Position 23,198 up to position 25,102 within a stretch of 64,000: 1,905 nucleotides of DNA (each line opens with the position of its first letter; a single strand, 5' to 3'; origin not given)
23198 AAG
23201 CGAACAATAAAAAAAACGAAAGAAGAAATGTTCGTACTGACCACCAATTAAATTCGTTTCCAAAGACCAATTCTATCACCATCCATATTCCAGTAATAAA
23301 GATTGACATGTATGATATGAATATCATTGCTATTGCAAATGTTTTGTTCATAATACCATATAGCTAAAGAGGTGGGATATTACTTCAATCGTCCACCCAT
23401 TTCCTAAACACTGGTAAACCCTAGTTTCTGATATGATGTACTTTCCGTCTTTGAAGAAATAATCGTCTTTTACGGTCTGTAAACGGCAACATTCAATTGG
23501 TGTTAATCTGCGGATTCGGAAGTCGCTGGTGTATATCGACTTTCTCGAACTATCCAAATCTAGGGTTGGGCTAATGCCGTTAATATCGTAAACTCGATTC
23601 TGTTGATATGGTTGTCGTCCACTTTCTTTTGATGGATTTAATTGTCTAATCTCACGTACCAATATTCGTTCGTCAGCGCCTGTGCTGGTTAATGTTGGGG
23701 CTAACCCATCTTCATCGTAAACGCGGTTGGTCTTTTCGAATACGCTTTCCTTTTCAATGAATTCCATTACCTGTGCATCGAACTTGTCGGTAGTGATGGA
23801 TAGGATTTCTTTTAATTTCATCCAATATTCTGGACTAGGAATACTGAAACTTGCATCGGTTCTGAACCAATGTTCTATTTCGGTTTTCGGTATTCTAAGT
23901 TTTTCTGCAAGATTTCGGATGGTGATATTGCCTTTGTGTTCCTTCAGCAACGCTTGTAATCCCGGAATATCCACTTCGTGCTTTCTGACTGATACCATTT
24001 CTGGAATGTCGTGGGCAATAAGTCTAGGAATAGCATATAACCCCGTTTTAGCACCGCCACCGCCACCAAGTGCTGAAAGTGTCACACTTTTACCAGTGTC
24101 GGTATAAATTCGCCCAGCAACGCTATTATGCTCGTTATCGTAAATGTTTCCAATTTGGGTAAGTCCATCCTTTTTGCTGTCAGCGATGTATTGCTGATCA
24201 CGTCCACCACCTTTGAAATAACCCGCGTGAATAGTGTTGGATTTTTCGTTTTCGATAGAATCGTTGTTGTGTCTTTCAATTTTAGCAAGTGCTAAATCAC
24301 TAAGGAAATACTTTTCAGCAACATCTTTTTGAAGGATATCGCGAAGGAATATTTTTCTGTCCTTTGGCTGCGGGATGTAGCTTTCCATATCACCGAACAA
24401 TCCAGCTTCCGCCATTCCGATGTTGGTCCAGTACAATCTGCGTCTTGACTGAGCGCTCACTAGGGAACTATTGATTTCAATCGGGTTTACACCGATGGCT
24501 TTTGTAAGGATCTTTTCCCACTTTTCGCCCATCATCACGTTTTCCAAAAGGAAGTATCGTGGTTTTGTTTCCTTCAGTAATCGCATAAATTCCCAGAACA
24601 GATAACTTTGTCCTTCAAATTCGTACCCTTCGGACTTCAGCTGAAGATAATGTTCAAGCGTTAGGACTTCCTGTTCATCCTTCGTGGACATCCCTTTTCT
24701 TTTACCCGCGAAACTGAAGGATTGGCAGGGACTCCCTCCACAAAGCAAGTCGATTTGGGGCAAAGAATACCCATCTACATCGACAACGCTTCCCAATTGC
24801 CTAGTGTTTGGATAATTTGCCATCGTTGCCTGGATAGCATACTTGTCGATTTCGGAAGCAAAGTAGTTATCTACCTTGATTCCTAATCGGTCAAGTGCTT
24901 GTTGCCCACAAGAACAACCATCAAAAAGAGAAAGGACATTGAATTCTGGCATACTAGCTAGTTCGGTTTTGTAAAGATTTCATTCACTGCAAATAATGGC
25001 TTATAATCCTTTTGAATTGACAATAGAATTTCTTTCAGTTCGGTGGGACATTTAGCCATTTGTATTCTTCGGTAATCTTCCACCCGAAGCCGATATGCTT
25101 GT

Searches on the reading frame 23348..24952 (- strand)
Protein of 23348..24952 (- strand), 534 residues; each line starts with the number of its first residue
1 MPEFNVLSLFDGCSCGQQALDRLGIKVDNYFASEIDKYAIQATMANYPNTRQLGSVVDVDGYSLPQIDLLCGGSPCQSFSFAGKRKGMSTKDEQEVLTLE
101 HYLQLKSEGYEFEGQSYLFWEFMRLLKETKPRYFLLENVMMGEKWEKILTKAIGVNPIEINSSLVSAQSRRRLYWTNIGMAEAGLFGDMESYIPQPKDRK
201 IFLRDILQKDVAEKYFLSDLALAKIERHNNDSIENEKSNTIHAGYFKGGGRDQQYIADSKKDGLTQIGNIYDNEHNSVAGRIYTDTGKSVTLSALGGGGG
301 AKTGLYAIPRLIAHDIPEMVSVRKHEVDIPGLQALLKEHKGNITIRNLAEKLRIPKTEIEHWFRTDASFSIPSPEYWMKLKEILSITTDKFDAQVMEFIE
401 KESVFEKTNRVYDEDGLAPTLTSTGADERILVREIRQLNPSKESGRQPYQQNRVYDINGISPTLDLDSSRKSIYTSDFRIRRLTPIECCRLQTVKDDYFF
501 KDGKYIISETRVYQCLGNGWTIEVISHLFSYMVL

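Call 15: search_protein_families(library=pfam, proteins=[window:23348-24952:-], max_evalue=0.001)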
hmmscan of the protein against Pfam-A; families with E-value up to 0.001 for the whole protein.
window:23348-24952:- (534 aa): 1 family
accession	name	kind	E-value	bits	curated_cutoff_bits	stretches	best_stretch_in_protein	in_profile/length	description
PF00145.23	DNA_methylase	-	1.7e-36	126.8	22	2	4-244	1-232/324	C-5 cytosine-specific DNA methylase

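Call 16: search_protein_families(library=phrogs, proteins=[window:23348-24952:-], max_evalue=0.001)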
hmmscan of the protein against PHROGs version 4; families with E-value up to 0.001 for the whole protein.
window:23348-24952:- (534 aa): 9 families
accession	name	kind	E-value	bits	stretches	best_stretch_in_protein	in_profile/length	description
phrog_116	-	other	3e-64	218.6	1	1-530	205-487/779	DNA methyltransferase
phrog_17284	-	unknown function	1.4e-26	94.3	2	476-530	155-208/245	-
phrog_363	-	other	8.2e-25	88.6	1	3-141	53-167/327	DNA methyltransferase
phrog_16427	-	other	1.7e-11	45.3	1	458-527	95-163/235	DNA methyltransferase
phrog_16528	-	other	5.9e-09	36.8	1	476-530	166-215/236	DNA methyltransferase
phrog_26324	-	other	6.5e-08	33.8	1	405-526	62-197/210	DNA methyltransferase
phrog_8411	-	unknown function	2.9e-07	31.4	1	474-515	162-202/206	-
phrog_5999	-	other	1.2e-06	29.5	1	31-99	29-101/109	DNA methyltransferase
phrog_13621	-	unknown function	0.00018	22.4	1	461-522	36-98/121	-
